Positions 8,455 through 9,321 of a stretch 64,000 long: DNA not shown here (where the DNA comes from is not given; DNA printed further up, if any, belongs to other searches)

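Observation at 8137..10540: Four-gene cassette of DUF2589-like paralogs: an uncharacterised, possibly self-assembling system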

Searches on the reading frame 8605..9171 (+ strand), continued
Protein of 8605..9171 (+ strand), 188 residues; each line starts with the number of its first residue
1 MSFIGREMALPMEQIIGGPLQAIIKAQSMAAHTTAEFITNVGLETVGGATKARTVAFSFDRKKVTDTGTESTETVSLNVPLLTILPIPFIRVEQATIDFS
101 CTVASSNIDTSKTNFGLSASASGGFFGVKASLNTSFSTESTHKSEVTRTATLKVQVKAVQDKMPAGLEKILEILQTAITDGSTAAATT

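Call 41: fold_search(model_id=the predicted structure, library=pdb)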
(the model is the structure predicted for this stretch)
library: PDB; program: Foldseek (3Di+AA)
matches with E <= 10: 81; with E <= 0.001: 0
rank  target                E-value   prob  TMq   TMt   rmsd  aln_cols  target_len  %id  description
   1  8p5t_A                1.7e+00  0.13  0.13  0.03  19.4        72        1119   10  Single particle cryo-EM structure of the homohexameric 2-oxoglutarate dehydrogenase OdhA from Corynebacterium glutamic (released 2023-08-16)
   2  9a67_A                2.4e+00  0.03  0.10  0.04  17.6       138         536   12  Integrative model of FLIF-YLXF by crosslinking MS and deep learning (released 2024-09-18)
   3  7cg0_g                2.5e+00  0.06  0.13  0.18  22.7        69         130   17  Cryo-EM structure of the flagellar proximal rod with FliF peptides from Salmonella (released 2021-04-28)
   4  9go3_A                2.9e+00  0.02  0.12  0.10  33.1       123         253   20  Sub-open structure of the mechanosensitive channel YbiO (released 2025-02-05)
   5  9nd3                  3.3e+00  0.15  0.13  0.09  10.9        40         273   25  JAK2 pseudokinase domain in complex with diaminotriazole inhibitor (released 2025-11-05)
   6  9qu1_C                4.4e+00  0.05  0.10  0.12  13.5        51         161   20  Crystal structure of the human RalGAPA2 N-terminal domain with human kappaB-Ras1 (released 2025-07-16)
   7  4h8s_B                4.4e+00  0.02  0.13  0.07  18.9       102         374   13  Crystal structure of human APPL2BARPH domain (released 2012-10-17)
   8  9gdp_D                4.7e+00  0.09  0.13  0.03   9.2        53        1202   13  Cryo-EM structure of Vibrio cholerae RNA polymerase holoenzyme bound to an ompU promoter DNA fragment and 5-mer RNA (released 2025-12-17)
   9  6y8x                  4.7e+00  0.04  0.13  0.05  14.8        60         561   13  Structure of Atlantic Herring (Clupea Harengus) Phosphoglucomutase 5 (PGM5) (released 2020-12-16)
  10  9c4g_t                5.0e+00  0.13  0.14  0.23   6.0        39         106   18  Cutibacterium acnes 50S ribosomal subunit with Clindamycin bound (released 2024-08-21)
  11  2tmg_A                5.0e+00  0.03  0.13  0.07  10.6        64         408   17  THERMOTOGA MARITIMA GLUTAMATE DEHYDROGENASE MUTANT S128R, T158E, N117R, S160E (released 1999-12-08)
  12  1bvu_A                5.0e+00  0.03  0.13  0.07  11.3        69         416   17  GLUTAMATE DEHYDROGENASE FROM THERMOCOCCUS LITORALIS (released 1999-09-18)
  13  3ul6_B                5.3e+00  0.07  0.14  0.31  12.3        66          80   20  Saccharum officinarum canecystatin-1 in space group P6422 (released 2012-12-12)
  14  4jm2_E                5.3e+00  0.03  0.13  0.08  12.1        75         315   13  Crystal Structure of PGT 135 Fab in Complex with gp120 Core Protein from HIV-1 Strain JR-FL Bound to CD4 and 17b Fab (released 2013-05-29)
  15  6ov6_C                5.3e+00  0.01  0.09  0.08  20.3       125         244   11  CRYSTALLOGRAPHIC STRUCTURE OF THE C24 PROTEIN FROM THE ANTARCTIC MICROORGANISM BIZIONIA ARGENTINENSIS (released 2020-08-05)
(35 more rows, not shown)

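Call 43: find_encoding_contigs(protein=P0111, flank=9000, max_places=2)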
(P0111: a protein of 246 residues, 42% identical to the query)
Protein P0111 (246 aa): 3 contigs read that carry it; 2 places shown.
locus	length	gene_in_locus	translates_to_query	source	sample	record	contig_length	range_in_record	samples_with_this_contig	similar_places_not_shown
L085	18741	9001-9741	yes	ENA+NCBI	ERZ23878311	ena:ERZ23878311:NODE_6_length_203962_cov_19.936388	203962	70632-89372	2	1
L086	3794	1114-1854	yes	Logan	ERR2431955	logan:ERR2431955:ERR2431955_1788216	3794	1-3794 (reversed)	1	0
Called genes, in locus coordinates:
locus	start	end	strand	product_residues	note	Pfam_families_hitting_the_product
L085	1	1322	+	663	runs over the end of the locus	PF18962:Por_Secre_tail (weak)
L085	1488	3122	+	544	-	PF01636:APH (faint), PF22740:PapZ_C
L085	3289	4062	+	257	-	PF00483:NTP_transferase, PF12804:NTP_transf_3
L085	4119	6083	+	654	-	PF01433:Peptidase_M1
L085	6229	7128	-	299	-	-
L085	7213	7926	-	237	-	PF00696:AA_kinase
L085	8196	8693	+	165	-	PF03364:Polyketide_cyc (weak)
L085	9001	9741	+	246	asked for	PF11655:DUF2589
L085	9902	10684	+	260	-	-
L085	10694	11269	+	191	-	-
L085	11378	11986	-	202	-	PF07719:TPR_2 (faint), PF13181:TPR_8 (faint), PF14559:TPR_19 (faint), PF23914:TPR_CcmH_CycH (faint)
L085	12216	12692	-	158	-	-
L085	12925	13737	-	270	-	PF00665:rve, PF13683:rve_3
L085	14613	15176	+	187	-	PF02357:NusG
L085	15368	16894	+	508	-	PF04984:Phage_sheath_1, PF17482:Phage_sheath_1C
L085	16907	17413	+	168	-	PF06841:Phage_T4_gp19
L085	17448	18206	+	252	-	PF12322:T4_baseplate (faint)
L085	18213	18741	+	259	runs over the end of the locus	-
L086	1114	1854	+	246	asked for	PF11655:DUF2589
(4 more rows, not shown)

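Call 44: find_encoding_contigs(protein=P0089, flank=9000, max_places=2)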
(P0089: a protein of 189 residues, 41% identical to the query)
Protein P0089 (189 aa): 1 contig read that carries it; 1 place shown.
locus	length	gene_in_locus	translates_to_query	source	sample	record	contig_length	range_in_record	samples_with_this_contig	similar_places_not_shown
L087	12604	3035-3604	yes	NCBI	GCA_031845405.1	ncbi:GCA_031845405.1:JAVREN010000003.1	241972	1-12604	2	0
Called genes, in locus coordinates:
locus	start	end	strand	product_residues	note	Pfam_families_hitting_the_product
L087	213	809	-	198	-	PF01381:HTH_3, PF13560:HTH_31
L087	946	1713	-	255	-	-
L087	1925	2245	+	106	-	-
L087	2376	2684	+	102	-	-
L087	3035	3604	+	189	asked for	PF11655:DUF2589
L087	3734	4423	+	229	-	-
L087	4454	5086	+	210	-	-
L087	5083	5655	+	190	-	-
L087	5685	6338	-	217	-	PF00702:Hydrolase, PF13419:HAD_2, PF13242:Hydrolase_like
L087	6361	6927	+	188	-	PF06414:Zeta_toxin (weak), PF13191:AAA_16 (weak), PF07931:CPT, PF13671:AAA_33, PF00004:AAA (weak), PF13238:AAA_18 (weak)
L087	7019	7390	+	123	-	-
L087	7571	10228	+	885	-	PF01326:PPDK_N, PF27448:Rph_4th, PF00391:PEP-utilizers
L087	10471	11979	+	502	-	PF01494:FAD_binding_3, PF01266:DAO (weak), PF21274:Rng_hyd_C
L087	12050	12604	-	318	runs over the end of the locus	PF04542:Sigma70_r2, PF04545:Sigma70_r4 (faint), PF08281:Sigma70_r4_2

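Call 45: find_encoding_contigs(protein=P0103, flank=9000, max_places=2)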
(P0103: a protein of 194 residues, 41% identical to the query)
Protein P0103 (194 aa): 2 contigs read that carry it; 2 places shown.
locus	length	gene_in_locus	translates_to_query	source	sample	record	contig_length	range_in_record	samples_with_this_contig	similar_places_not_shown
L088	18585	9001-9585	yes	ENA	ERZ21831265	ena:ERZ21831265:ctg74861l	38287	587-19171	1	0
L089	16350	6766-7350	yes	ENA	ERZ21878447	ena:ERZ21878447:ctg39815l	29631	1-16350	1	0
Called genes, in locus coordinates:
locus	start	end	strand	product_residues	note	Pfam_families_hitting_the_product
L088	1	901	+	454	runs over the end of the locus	PF01120:Alpha_L_fucos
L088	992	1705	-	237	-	PF00230:MIP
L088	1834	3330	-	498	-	PF00370:FGGY_N, PF02782:FGGY_C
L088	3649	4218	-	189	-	PF00570:HRDC, PF14493:HTH_40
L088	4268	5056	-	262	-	PF13538:UvrD_C_2 (weak)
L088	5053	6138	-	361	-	PF13604:AAA_30, PF05970:PIF1, PF13245:AAA_19, PF13401:AAA_22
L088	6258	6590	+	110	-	PF12973:Cupin_7 (weak), PF07883:Cupin_2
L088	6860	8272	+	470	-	PF17482:Phage_sheath_1C (weak)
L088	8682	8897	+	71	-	-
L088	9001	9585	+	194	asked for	PF11655:DUF2589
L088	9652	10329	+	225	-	-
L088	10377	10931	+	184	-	-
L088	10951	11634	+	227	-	PF01374:Glyco_hydro_46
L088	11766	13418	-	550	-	PF10101:DUF2339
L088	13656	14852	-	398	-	PF03916:NrfD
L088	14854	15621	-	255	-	PF13187:Fer4_9 (faint), PF13534:Fer4_17 (faint), PF25160:LdpA_Fe-S-bd (faint), PF12838:Fer4_7, PF13237:Fer4_10 (weak), PF13247:Fer4_11, PF12797:Fer4_2 (weak), PF00037:Fer4 (weak), +4 more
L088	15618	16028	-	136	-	PF14522:Cytochrome_C7 (faint)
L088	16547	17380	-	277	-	-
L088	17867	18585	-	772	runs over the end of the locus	PF13431:TPR_17 (faint), PF25199:nSTAND_NTPase5 (faint), PF01637:ATPase_2 (weak), PF14559:TPR_19 (faint), PF13401:AAA_22 (weak), PF00515:TPR_1 (faint), PF07719:TPR_2 (faint), PF13176:TPR_7 (faint), +4 more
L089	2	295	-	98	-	?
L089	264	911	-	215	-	PF00370:FGGY_N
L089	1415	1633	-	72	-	PF14493:HTH_40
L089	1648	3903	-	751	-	PF02689:Herpes_Helicase (faint), PF05970:PIF1, PF13245:AAA_19, PF13401:AAA_22 (weak), PF13604:AAA_30, PF00570:HRDC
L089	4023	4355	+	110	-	PF12973:Cupin_7 (weak), PF07883:Cupin_2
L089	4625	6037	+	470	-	PF17482:Phage_sheath_1C (weak)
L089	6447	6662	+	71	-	-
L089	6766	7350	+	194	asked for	PF11655:DUF2589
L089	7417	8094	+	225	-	-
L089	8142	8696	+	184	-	-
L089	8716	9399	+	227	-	PF01374:Glyco_hydro_46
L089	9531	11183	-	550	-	PF10101:DUF2339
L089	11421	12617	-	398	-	PF03916:NrfD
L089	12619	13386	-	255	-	PF13187:Fer4_9 (faint), PF13534:Fer4_17 (faint), PF25160:LdpA_Fe-S-bd (faint), PF12838:Fer4_7, PF13237:Fer4_10 (weak), PF13247:Fer4_11, PF12797:Fer4_2 (weak), PF00037:Fer4 (weak), +4 more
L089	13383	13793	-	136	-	PF14522:Cytochrome_C7 (faint)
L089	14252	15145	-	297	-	-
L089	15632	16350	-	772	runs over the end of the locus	PF13431:TPR_17 (faint), PF25199:nSTAND_NTPase5 (faint), PF01637:ATPase_2 (weak), PF14559:TPR_19 (faint), PF13401:AAA_22 (weak), PF00515:TPR_1 (faint), PF07719:TPR_2 (faint), PF13176:TPR_7 (faint), +4 more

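Call 51: search_protein_families(library=pfam, proteins=[L035:7339-7932:+, L077:1468-2040:+, L016:5952-6530:+, L035:6661-7338:+, L030:3603-5000:+, L088:6860-8272:+, L004:8588-9271:+, L077:780-1460:+, L032:4454-5086:+], max_evalue=1)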
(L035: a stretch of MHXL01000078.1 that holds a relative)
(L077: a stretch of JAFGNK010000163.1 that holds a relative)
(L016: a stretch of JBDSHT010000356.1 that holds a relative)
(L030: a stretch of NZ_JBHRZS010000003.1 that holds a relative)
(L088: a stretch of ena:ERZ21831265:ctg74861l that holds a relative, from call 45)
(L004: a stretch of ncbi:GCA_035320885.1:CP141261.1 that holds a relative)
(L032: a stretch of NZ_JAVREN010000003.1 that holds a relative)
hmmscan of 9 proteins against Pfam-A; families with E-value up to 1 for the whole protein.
L035:7339-7932:+ (197 aa): 4 families
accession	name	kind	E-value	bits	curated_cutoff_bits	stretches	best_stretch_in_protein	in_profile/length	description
PF25234.1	Periphilin_C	-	0.021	15.5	27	1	90-144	3-57/84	Periphilin C-terminal domain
PF11101.13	DUF2884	-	0.042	13.9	30.6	1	96-142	173-219/228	Protein of unknown function (DUF2884)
PF11083.13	Relaxase_C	-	0.048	14.3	30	1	94-126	18-51/125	C-terminal helical hairpin domain from relaxase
PF04513.17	Baculo_PEP_C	-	0.13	12.7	38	1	95-142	43-87/140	Baculovirus polyhedron envelope protein, PEP, C terminus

L077:1468-2040:+ (190 aa): 0 families

L016:5952-6530:+ (192 aa): 1 family
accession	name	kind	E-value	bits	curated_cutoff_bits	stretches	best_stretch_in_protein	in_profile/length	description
PF09202.17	Rio2_N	-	0.075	13.8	27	1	94-132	8-46/82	Rio2, N-terminal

L035:6661-7338:+ (225 aa): 1 family
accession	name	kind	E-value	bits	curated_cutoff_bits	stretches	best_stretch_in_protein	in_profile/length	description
PF09106.17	SelB-wing_2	-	0.019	15.5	22.3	1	27-44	2-19/57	Elongation factor SelB, winged helix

L030:3603-5000:+ (465 aa): 18 families
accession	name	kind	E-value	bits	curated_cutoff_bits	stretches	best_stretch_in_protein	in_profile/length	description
PF07992.20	Pyr_redox_2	-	5.3e-76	256.3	26.1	1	2-326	1-291/291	Pyridine nucleotide-disulphide oxidoreductase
PF02852.28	Pyr_redox_dim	-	6.8e-41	139.4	25.3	1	345-453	1-109/110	Pyridine nucleotide-disulphide oxidoreductase, dimerisation domain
PF00070.33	Pyr_redox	-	1.5e-23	83.5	22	1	174-251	1-80/82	Pyridine nucleotide-disulphide oxidoreductase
PF13738.12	Pyr_redox_3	-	2.7e-12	47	30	2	129-310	119-305/305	Pyridine nucleotide-disulphide oxidoreductase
PF12831.13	FAD_oxidored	-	1.5e-11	44.7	27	1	3-44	1-42/416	FAD dependent oxidoreductase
PF00890.30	FAD_binding_2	-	1.3e-08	34.9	20.4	1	3-39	1-37/414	FAD binding domain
PF01134.28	GIDA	-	6.2e-08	32.5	22.1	1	3-144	1-150/391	Glucose inhibited division protein A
PF13450.12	NAD_binding_8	-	1.8e-07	31.8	21.9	1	6-67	1-54/68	NAD(P)-binding Rossmann-like domain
PF13434.12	Lys_Orn_oxgnase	-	3.3e-07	30.2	21.3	1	101-187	116-203/339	L-lysine 6-monooxygenase/L-ornithine 5-monooxygenase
PF03486.20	HI0933_like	-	1e-06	28.8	50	1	3-39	2-38/244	HI0933-like protein Rossmann domain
PF01494.25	FAD_binding_3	-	3.5e-05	23.7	22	1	2-35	2-35/349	FAD binding domain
PF01262.27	AlaDh_PNT_C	-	8.9e-05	22.4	23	1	172-220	28-77/214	Alanine dehydrogenase/PNT, C-terminal domain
PF01266.30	DAO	-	0.00022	21.3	27.9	1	3-39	1-38/353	FAD dependent oxidoreductase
PF01946.23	Thi4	-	0.00033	20.4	26.2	1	3-46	19-63/235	Thi4 family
PF05834.18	Lycopene_cycl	-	0.14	11.7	23.4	0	3-35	1-35/380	Lycopene cyclase protein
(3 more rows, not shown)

L088:6860-8272:+ (470 aa): 2 families
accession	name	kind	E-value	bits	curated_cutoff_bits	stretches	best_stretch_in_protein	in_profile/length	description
PF17482.7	Phage_sheath_1C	-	2.4e-07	31.2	26.9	1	354-457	4-101/104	Phage tail sheath C-terminal domain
PF04984.19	Phage_sheath_1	-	0.00038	20.8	31.4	1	260-349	98-168/168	Phage tail sheath protein subtilisin-like domain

L004:8588-9271:+ (227 aa): 2 families
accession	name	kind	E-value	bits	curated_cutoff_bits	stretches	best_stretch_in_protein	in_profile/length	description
PF13152.11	DUF3967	-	0.23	11.7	22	1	155-179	7-29/35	Protein of unknown function (DUF3967)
PF07651.22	ANTH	-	0.27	10.6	21.5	1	102-145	228-270/276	ANTH domain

L077:780-1460:+ (226 aa): 1 family
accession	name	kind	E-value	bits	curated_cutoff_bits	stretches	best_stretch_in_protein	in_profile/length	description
PF22715.1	SNaCT9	-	0.079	13.7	27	1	80-158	38-118/137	Short NACHT-associated C-Terminal domain, family 9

L032:4454-5086:+ (210 aa): 0 families

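Call 52: search_dna_similar(query=window:8605-9171:+, collection=phages, mode=protein, max_evalue=0.001, max_rows=30)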
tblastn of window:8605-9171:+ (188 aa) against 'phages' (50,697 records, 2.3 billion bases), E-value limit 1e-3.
Records with a match: 1; places in all: 1; records where one place covers at least 80% of the query: 1.
Best place of each record, by identity: <60% 1.
By first word of the organism name: Bacteriophage 1.
By host as written in the record: - 1.
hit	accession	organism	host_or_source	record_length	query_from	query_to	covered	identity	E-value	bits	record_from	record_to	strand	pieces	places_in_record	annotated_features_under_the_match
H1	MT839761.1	Bacteriophage sp.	human fecal samples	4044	9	174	88%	36.1%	5e-21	95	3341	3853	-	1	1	record has no annotation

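Call 53: search_dna_similar(query=window:8605-9171:+, collection=plasmids, mode=protein, max_evalue=0.001, max_rows=30)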
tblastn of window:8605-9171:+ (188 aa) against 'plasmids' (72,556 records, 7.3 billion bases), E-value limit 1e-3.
Records with a match: 6; places in all: 6; records where one place covers at least 80% of the query: 5.
Best place of each record, by identity: <60% 6.
By first word of the organism name: Vibrio 2; Deltaproteobacteria 1; Fulvitalea 1; Burkholderia 1; Streptomyces 1.
By predicted mobility (MOB-suite, as given by PLSDB): non-mobilizable 6.
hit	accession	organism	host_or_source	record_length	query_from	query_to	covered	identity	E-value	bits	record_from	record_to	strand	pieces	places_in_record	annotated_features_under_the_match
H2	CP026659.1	Deltaproteobacteria bacterium Smac51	cockroach,pure culture,hindgut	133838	9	177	90%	36.2%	1e-15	81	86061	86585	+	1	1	hypothetical protein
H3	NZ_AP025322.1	Fulvitalea axinellae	-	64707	9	180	91%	35.3%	2e-14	77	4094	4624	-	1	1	DUF2589 domain-containing protein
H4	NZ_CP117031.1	Vibrio tubiashii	Babylonia areolata,bacterial pure ...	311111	9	178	90%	34.6%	2e-15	81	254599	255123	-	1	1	none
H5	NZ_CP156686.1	Burkholderia stagnalis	Bacterial cells,soils collected in ...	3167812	2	188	99%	31.1%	5e-14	76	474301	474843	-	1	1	none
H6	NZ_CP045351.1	Vibrio aquimaris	pure culture,Non-filtered water from ...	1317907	9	178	90%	33.3%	9e-14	76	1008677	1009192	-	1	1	none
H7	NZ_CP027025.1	Streptomyces sp. WAC00288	Culture,soil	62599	2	88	46%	44.0%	3e-14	77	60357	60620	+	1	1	DUF2589 domain-containing protein | hypothetical protein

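Call 54: get_annotated_region(hit=H3, flank=6000)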
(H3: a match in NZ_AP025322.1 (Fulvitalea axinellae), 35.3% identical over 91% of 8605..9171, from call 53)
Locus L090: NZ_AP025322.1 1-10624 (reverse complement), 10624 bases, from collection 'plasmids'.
description: Fulvitalea axinellae strain DSM 100852 plasmid pFA8, complete sequence
organism: Fulvitalea axinellae (NCBI taxid 1182444)
taxonomy: Bacteria; Bacteroidota; Cytophagia; Cytophagales; Persicobacteraceae; Fulvitalea; Fulvitalea axinellae
host: -; source: -; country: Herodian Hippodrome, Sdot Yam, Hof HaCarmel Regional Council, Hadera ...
typing (MOB-suite, as given by PLSDB): non-mobilizable
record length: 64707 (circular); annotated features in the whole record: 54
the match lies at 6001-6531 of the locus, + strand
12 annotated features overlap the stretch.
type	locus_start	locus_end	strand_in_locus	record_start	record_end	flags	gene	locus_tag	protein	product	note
CDS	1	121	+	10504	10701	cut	-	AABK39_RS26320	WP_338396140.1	helix-turn-helix domain-containing protein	-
CDS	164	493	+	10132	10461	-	-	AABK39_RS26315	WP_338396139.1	HipA N-terminal domain-containing protein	-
CDS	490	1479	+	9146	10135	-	-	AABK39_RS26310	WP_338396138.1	HipA domain-containing protein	-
CDS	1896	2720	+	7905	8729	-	-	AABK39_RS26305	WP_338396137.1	hypothetical protein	-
CDS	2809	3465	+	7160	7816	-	-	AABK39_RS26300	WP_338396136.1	hypothetical protein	-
CDS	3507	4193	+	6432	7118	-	-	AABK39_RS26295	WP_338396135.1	ATP-binding protein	-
CDS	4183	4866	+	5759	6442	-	-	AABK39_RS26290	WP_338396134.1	response regulator transcription factor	GO:0000160 - phosphorelay signal transduction system [Evidence IEA]; GO:0006355 - regulation of DNA-templated ...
CDS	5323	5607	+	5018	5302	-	-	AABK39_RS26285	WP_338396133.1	hypothetical protein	-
CDS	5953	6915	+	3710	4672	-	-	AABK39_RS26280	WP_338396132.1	DUF2589 domain-containing protein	-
CDS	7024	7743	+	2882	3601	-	-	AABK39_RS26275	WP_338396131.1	hypothetical protein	-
CDS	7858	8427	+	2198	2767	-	-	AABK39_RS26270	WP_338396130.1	DUF2589 domain-containing protein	-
CDS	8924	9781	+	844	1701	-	-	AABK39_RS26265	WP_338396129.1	hypothetical protein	-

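Call 55: get_annotated_region(hit=H2, flank=6000)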
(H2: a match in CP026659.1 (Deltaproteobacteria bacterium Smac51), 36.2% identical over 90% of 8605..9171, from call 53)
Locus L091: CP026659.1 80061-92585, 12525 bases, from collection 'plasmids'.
description: Deltaproteobacteria bacterium Smac51 plasmid p_unnamed2, complete sequence
organism: Deltaproteobacteria bacterium Smac51 (NCBI taxid 2946587)
taxonomy: Bacteria; ; Deltaproteobacteria; ; ; ; Deltaproteobacteria bacterium Smac51
host: -; source: cockroach,pure culture,hindgut; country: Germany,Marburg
typing (MOB-suite, as given by PLSDB): non-mobilizable
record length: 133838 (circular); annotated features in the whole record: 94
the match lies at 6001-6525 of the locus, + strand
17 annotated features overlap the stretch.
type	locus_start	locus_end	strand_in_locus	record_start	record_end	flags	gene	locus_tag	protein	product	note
CDS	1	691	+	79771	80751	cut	-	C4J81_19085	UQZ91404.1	hypothetical protein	-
CDS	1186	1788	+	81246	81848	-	-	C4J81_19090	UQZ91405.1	hypothetical protein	-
CDS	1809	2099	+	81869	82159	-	-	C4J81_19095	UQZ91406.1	hypothetical protein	-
CDS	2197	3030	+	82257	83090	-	-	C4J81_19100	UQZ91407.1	hypothetical protein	-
CDS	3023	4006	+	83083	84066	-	-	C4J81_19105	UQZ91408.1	hypothetical protein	-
CDS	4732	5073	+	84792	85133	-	-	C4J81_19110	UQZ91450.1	hypothetical protein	-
CDS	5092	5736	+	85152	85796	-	-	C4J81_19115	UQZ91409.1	hypothetical protein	-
CDS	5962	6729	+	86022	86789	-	-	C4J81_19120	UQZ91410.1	hypothetical protein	-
CDS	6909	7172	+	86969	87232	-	-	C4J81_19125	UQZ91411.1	hypothetical protein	-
CDS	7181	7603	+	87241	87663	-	-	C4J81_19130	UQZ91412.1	hypothetical protein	-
CDS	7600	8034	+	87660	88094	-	-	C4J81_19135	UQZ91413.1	hypothetical protein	-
CDS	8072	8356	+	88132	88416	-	-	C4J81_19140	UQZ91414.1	hypothetical protein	-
CDS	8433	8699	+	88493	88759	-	-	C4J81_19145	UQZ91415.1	hypothetical protein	-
CDS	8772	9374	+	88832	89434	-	-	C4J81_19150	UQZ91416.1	peptidoglycan-binding protein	-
CDS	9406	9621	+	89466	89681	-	-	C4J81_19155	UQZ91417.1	hypothetical protein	-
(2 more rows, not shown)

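Call 58: search_protein_families(library=pfam, alignment_id=A3, max_evalue=0.00001)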
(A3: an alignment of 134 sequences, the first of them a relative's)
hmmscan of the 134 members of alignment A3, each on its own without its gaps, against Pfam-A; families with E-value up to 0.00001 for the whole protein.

A. member 1, L001:10082-10609:+ (175 aa): 0 families

B. families by the number of members that match (of 134 scanned): 182 families (the first 25 are shown)
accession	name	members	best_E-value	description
PF00112.29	Peptidase_C1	6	2.9e-17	Papain family cysteine protease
PF01546.33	Peptidase_M20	3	3.5e-28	Peptidase family M20/M25/M40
PF00583.31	Acetyltransf_1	3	5.5e-11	Acetyltransferase (GNAT) family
PF03193.22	RsgA_GTPase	3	1.2e-10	RsgA GTPase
PF04389.22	Peptidase_M28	3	3.1e-10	Peptidase family M28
PF07687.19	M20_dimer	3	2e-08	Peptidase dimerisation domain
PF00108.29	Thiolase_N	2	2.1e-98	Thiolase, N-terminal domain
PF00370.27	FGGY_N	2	1.1e-74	FGGY family of carbohydrate kinases, N-terminal domain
PF01266.30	DAO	2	7.2e-63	FAD dependent oxidoreductase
PF02782.22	FGGY_C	2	1.2e-45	FGGY family of carbohydrate kinases, C-terminal domain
PF02803.24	Thiolase_C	2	5.8e-44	Thiolase, C-terminal domain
PF00795.27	CN_hydrolase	2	2.1e-39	Carbon-nitrogen hydrolase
PF00005.33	ABC_tran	2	6.4e-35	ABC transporter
PF17760.6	UvrA_inter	2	3.7e-31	UvrA interaction domain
PF02678.22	Pirin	2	6.7e-29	Pirin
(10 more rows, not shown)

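Call 63: search_protein_families(library=pfam, alignment_id=A4, max_evalue=1)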
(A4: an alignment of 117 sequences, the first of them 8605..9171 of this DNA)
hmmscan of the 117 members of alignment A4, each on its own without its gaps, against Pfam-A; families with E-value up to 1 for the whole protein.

A. member 1, window:8605-9171:+ (188 aa): 2 families
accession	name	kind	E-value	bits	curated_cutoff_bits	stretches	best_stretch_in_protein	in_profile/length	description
PF11655.13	DUF2589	-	1.1e-33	117.2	23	1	11-176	1-153/154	Protein of unknown function (DUF2589)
PF19631.4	Trypco2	-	0.34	11.6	24.2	0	86-147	25-75/78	Trypsin-co-occurring domain 2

B. families by the number of members that match (of 117 scanned): 27 families (the first 25 are shown)
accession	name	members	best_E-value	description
PF11655.13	DUF2589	117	3.2e-40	Protein of unknown function (DUF2589)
PF19631.4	Trypco2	13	0.014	Trypsin-co-occurring domain 2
PF13332.12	Fil_haemagg_2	6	0.0061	Hemagglutinin repeat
PF18659.6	CelTOS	3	0.027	Cell-traversal protein for ookinetes and sporozoites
PF01134.28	GIDA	3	0.16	Glucose inhibited division protein A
PF21620.4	SlpA_C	2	0.027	S-layer protein SlpA, beta-barrel domain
PF22414.1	Hia_Tpr_ring_dom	2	0.038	Trimeric autotransporter adhesin, Trp ring domain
PF03318.18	ETX_MTX2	2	0.055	Clostridium epsilon toxin ETX/Bacillus mosquitocidal toxin MTX2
PF17475.7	Binary_toxB_2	2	0.11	Clostridial binary toxin B/anthrax toxin PA domain 2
PF13609.12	Porin_4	1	0.023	Gram-negative porin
PF12771.13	SusD-like_2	1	0.028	Starch-binding associating with outer membrane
PF13505.12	OMP_b-brl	1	0.039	Outer membrane protein beta-barrel domain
PF19871.4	DUF6344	1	0.052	Family of unknown function (DUF6344)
PF12888.12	Lipid_bd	1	0.055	Lipid-binding putative hydrolase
PF22292.1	DUF6965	1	0.058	Domain of unknown function (DUF6965)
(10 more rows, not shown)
